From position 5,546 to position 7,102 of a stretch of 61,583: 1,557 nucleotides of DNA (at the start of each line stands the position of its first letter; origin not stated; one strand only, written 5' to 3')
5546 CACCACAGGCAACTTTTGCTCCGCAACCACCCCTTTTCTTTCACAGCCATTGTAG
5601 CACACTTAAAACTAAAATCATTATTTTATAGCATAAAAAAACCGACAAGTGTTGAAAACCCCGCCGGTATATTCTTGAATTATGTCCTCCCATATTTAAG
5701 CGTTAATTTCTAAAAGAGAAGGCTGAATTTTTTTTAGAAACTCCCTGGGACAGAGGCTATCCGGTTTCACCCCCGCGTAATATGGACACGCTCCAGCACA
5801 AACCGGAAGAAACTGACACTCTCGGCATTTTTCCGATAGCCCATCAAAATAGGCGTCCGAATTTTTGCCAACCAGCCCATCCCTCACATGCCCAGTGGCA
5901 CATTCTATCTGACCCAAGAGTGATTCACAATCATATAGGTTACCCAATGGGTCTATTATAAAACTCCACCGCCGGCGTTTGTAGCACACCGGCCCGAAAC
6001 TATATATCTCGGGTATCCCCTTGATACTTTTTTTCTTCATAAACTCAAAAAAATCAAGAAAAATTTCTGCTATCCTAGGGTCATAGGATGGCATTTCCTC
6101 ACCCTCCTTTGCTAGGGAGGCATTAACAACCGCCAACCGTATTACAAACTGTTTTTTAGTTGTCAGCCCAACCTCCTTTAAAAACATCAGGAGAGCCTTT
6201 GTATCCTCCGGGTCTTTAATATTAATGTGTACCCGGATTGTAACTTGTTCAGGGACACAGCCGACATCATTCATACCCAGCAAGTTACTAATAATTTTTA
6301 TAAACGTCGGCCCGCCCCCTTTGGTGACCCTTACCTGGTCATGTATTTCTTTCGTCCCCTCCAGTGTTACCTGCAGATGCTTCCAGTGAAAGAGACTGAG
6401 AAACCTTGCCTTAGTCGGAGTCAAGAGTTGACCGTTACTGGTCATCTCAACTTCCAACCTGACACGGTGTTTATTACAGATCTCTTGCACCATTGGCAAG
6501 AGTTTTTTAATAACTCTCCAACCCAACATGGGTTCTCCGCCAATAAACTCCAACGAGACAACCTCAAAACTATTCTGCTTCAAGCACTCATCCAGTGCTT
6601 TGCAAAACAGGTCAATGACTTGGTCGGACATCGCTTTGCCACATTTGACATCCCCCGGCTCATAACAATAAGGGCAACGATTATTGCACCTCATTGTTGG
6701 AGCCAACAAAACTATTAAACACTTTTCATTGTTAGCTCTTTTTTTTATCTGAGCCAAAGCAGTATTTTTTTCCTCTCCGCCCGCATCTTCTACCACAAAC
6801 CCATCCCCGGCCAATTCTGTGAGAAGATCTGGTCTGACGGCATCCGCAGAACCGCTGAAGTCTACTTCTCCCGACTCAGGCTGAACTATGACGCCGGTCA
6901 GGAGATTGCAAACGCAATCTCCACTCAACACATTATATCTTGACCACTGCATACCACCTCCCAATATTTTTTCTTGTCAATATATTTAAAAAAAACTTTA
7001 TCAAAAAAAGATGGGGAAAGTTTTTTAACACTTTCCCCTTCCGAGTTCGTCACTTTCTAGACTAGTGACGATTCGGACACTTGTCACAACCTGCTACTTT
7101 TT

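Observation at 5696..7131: Candidate minimal RiPP-like cassette: SD-led 16-codon Cys micro-ORF, terminator, then radical SAM/SPASM enzyme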

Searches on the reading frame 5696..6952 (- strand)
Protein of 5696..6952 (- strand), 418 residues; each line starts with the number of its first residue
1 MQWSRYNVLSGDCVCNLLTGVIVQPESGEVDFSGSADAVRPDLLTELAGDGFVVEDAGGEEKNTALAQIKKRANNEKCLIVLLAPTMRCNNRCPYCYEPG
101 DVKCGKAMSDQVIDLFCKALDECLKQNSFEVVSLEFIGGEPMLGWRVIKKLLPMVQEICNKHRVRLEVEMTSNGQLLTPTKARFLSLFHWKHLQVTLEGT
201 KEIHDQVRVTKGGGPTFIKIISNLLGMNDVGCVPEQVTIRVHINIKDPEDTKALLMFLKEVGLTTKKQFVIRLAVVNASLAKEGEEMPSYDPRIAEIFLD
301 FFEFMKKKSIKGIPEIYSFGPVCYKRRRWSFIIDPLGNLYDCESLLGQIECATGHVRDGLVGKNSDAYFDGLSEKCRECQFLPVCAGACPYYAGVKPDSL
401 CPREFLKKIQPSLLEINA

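Call 4: search_protein_families(library=pfam, proteins=[window:5696-6952:-], max_evalue=0.01)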
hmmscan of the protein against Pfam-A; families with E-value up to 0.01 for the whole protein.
window:5696-6952:- (418 aa): 2 families
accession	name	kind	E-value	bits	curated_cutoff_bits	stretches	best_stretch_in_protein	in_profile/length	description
PF04055.27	Radical_SAM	-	4.5e-10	40.4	29.5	1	85-232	3-141/166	Radical SAM superfamily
PF13353.11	Fer4_12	-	0.00013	22.7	22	1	88-162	14-84/137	4Fe-4S single cluster domain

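Call 5: search_protein_families(library=ncbifam, proteins=[window:5696-6952:-], max_evalue=0.01)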
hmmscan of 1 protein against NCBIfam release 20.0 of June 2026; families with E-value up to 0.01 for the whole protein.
window:5696-6952:- (418 aa): 68 families (the best 25 are shown)
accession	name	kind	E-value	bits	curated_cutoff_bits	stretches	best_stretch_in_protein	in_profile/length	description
TIGR04463.1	rSAM_vs_C_rich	equivalog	2.2e-47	161.8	525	1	36-391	41-396/438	TIGR04463 family radical SAM/SPASM RiPP maturase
TIGR04280.1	geopep_mat_rSAM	hypoth_equivalog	5.4e-41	140.9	400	1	44-400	50-403/428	geopeptide radical SAM maturase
NF038107.1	rSAM_NF038107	equivalog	1.5e-40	139.4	600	1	1-389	1-400/444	Cys-every-fifth radical SAM/SPASM peptide maturase CefB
NF052473.1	rSAM_FlmE_OhkG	exception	1.8e-34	119.3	500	2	6-308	21-323/481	FlmE/OhkG family radical SAM/SPASM peptide maturase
TIGR04334.1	rSAM_Clo7bot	equivalog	3.3e-32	111.7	600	1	42-393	54-409/440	radical SAM/SPASM domain Clo7bot peptide maturase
NF047865.1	rSAM_PapB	equivalog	1.1e-28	100.4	340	1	85-390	9-317/330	PapB family radical SAM/SPASM ranthipeptide maturase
TIGR04068.1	rSAM_ocin_clost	equivalog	9.7e-23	80.8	500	1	42-282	48-284/462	Cys-rich peptide radical SAM maturase CcpM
TIGR04064.1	rSAM_nif11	equivalog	8.9e-22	77.4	518.7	1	61-265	62-257/459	nif11-like peptide radical SAM maturase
TIGR03942.1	sulfatase_rSAM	equivalog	3e-21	75.9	349.45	1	86-392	8-327/363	anaerobic sulfatase maturase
NF041298.1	rSAM_mat_DynA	equivalog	4.1e-20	72.1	450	2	80-260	2-176/356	dynobactin maturation radical SAM/SPASM protein DynA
TIGR03978.1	rSAM_paired_1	equivalog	1.8e-19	69.9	370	1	46-228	48-228/466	His-Xaa-Ser system radical SAM maturase HxsB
TIGR03906.1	quino_hemo_SAM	equivalog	1.9e-19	69.7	453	1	78-220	93-234/467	quinohemoprotein amine dehydrogenase maturation protein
TIGR03974.1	rSAM_six_Cys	equivalog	3.1e-19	69.2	425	1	68-224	87-241/451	thioether cross-link-forming SCIFF peptide maturase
NF041707.1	rSAM_YhhB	equivalog_domain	4.1e-19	68.7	445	1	81-262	4-186/369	cyclophane-forming radical SAM/SPASM peptide maturase YhhB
NF040492.1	not_ScfB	exception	3.5e-17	62.4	855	1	74-390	88-416/450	ScfB-related radical SAM/SPASM orphan maturase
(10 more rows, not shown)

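Call 10: find_homologous_proteins(query=window:5696-6952:-, max_evalue=1e-10)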
Query window:5696-6952:- (418 aa): 11 proteins with E <= 1e-10 among 5527 candidates.
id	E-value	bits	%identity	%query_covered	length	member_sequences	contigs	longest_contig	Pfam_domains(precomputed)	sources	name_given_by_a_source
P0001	9.6e-288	972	100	100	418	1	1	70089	PF04055.28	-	-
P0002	1.4e-193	662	70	99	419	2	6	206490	PF04055.28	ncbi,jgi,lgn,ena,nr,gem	ncbi:MAG TPA: SPASM domain-containing protein [bacterium]|nr:SPASM domain-containing protein [bacter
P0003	5.9e-28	116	29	74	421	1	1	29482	PF04055.28,PF13353.12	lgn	-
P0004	4.0e-24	103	29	74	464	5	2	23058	PF04055.28,PF13353.12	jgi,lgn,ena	-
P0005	2.7e-18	84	27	92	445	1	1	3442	PF04055.28,PF13353.12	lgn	-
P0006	9.7e-18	82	26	86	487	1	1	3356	PF04055.28,PF13353.12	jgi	-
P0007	1.2e-17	82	26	92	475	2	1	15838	PF04055.28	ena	-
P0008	4.5e-16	77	24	86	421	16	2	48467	PF04055.28,PF13353.12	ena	-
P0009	2.2e-15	75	25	81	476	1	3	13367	PF04055.28,PF13353.12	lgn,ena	-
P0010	7.7e-13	66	23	92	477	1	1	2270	PF04055.28,PF13353.12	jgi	jgi:uncharacterized protein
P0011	4.9e-12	64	25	90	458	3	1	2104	PF04055.28,PF13353.12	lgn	-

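Call 12: find_encoding_contigs(protein=P0002, flank=6000, max_places=8)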
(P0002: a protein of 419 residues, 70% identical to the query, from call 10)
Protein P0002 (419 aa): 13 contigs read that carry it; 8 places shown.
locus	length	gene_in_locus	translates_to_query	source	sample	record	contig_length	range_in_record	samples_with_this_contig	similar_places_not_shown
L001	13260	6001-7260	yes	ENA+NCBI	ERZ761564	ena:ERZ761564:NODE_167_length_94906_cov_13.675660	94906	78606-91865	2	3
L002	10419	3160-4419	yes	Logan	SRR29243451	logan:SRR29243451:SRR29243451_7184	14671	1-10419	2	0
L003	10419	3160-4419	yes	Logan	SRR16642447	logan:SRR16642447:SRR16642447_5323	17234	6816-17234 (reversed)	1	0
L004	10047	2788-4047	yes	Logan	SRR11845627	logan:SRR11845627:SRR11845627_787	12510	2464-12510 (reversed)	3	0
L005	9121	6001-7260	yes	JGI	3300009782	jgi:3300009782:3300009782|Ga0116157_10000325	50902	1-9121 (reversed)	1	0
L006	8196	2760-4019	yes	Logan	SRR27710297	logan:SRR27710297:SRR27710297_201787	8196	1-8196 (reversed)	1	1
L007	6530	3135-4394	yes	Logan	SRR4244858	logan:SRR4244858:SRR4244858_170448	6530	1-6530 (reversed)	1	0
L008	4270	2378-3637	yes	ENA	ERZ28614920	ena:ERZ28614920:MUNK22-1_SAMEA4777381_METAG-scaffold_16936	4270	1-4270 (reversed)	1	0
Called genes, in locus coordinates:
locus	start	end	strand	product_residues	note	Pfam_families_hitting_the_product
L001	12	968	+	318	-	PF01479:S4 (weak), PF00849:PseudoU_synth_2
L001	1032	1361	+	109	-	PF01245:Ribosomal_L19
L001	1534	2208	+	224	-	-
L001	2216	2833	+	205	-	-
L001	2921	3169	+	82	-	-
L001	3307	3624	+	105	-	PF03819:MazG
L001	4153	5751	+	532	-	PF00005:ABC_tran, PF02463:SMC_N (faint), PF13555:AAA_29 (faint), PF03266:NTPase_1 (faint), PF05729:NACHT (faint), PF13304:AAA_21 (faint), PF13401:AAA_22 (faint), PF00005:ABC_tran, +1 more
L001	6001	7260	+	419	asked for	PF04055:Radical_SAM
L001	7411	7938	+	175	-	PF04542:Sigma70_r2, PF08281:Sigma70_r4_2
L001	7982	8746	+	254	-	-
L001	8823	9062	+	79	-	-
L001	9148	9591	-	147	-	-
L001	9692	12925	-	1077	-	PF00092:VWA, PF13519:VWA_2, PF17210:SdrD_B, PF22904:NOMO1-like_2nd (faint), PF13620:CarboxypepD_reg (faint), PF11617:Cu-binding_MopE, PF17802:SpaA (weak), PF17210:SdrD_B (weak), +1 more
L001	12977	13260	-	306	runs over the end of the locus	-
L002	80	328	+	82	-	-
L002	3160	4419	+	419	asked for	PF04055:Radical_SAM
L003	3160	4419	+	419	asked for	PF04055:Radical_SAM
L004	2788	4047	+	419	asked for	PF04055:Radical_SAM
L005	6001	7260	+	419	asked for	PF04055:Radical_SAM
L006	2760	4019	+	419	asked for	PF04055:Radical_SAM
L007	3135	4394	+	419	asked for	PF04055:Radical_SAM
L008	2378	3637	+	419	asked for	PF04055:Radical_SAM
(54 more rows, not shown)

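Call 17: find_related_loci(query=window:5696-6952:-, collection=genome_contigs, flank=6000)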
Query window:5696-6952:- (418 aa) in genome_contigs; peptide patterns used: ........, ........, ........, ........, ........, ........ (x = any residue, [..] = any of these).
23 stretches matched a pattern; 1 encode a relative of the query (tblastn E <= 1e-3); 1 distinct loci.
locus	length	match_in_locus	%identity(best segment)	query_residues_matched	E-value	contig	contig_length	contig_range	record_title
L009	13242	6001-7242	70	3-417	0e+0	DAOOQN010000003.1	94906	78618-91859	MAG TPA_asm: bacterium isolate AMR_MDS_2570 NODE_220_length_94906_cov_13.601333, whole genome shotgun sequence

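Call 18: find_encoding_contigs(protein=P0003, flank=4000, max_places=2)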
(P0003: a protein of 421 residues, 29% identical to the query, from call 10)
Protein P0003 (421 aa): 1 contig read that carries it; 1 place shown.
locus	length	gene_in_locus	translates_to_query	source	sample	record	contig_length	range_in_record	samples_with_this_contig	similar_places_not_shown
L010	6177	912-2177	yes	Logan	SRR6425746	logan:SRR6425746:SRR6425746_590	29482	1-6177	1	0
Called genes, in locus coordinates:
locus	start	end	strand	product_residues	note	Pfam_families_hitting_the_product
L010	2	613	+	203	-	?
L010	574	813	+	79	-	-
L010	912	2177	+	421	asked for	PF04055:Radical_SAM, PF13353:Fer4_12 (weak)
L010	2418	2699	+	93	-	-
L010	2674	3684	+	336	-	PF04055:Radical_SAM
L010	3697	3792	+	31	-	-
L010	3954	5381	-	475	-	-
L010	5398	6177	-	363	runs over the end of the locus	-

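Call 19: find_encoding_contigs(protein=P0004, flank=4000, max_places=2)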
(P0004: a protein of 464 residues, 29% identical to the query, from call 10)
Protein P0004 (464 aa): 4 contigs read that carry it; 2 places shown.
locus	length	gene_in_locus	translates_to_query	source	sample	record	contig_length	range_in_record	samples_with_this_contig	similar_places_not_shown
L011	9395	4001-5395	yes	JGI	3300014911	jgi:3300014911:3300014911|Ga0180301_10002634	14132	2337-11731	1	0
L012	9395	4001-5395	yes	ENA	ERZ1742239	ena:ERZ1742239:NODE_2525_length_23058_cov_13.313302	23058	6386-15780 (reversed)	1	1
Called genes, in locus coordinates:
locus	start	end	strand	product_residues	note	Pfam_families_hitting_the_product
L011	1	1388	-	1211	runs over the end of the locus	PF17915:zf_Rg, PF00270:DEAD, PF04851:ResIII, PF00271:Helicase_C (faint), PF01751:Toprim, PF01131:Topoisom_bac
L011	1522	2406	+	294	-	PF00701:DHDPS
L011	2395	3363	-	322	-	PF00389:2-Hacid_dh, PF02826:2-Hacid_dh_C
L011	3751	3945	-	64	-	-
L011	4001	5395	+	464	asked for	PF13353:Fer4_12 (weak), PF04055:Radical_SAM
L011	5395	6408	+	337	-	PF00005:ABC_tran, PF13304:AAA_21, PF13732:DrrA1-3_C (faint)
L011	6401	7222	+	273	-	PF01061:ABC2_membrane, PF12698:ABC2_membrane_3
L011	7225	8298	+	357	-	PF00005:ABC_tran, PF13304:AAA_21 (faint)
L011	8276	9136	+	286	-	PF12698:ABC2_membrane_3, PF01061:ABC2_membrane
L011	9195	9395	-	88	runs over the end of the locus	PF01909:NTP_transf_2, PF22600:MTPAP-like_central, PF18765:Polbeta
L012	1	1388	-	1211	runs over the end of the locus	PF17915:zf_Rg, PF00270:DEAD, PF04851:ResIII, PF00271:Helicase_C (faint), PF01751:Toprim, PF01131:Topoisom_bac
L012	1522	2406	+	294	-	PF00701:DHDPS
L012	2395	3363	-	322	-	PF00389:2-Hacid_dh, PF02826:2-Hacid_dh_C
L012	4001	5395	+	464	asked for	PF13353:Fer4_12 (weak), PF04055:Radical_SAM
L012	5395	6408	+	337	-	PF00005:ABC_tran, PF13304:AAA_21, PF13732:DrrA1-3_C (faint)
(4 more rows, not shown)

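Call 20: find_encoding_contigs(protein=P0008, flank=4000, max_places=2)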
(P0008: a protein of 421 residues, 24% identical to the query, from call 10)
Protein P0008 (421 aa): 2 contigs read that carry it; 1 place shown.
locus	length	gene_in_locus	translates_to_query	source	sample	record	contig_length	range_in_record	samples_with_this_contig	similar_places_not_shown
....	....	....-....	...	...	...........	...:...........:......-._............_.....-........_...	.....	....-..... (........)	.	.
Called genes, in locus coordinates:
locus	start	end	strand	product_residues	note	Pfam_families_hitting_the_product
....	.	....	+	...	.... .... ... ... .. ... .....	-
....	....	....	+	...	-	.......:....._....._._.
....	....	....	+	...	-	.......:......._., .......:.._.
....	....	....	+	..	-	-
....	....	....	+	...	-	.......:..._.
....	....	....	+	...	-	-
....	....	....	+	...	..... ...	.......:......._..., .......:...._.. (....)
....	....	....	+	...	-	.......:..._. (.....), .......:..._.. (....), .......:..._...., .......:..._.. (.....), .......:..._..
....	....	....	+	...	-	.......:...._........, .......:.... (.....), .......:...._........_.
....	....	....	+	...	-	-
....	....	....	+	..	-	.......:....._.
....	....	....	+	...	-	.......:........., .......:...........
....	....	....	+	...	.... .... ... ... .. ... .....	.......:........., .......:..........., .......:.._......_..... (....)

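Call 26: find_related_loci(query=A1, collection=metagenome_contigs, flank=6000)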
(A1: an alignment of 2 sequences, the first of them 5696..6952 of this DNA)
Query A1 (418 aa) in metagenome_contigs; peptide patterns used: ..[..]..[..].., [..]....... (x = any residue, [..] = any of these).
571 stretches matched a pattern; 2 encode a relative of the query (tblastn E <= 1e-3); 2 distinct loci.
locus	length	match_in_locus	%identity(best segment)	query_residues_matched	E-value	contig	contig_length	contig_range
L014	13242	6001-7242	70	3-417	0e+0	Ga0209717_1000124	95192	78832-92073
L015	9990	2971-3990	21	79-418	5e-17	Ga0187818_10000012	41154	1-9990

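Call 27: find_homologous_proteins(query=L001:8823-9059:+, max_evalue=10)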
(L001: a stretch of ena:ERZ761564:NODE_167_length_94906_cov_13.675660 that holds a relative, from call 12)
Query L001:8823-9059:+ (79 aa): 3 proteins with E <= 10 among 3 candidates.
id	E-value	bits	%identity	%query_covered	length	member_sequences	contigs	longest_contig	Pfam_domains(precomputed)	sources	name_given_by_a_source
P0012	1.8e-45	170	100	100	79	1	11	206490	-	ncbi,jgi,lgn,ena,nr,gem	ncbi:MAG TPA: hypothetical protein PLH37_01615 [bacterium]|nr:hypothetical protein [bacterium]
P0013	1.3e-35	139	74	100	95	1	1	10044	-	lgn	-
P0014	3.5e-23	99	65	95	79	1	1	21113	-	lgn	-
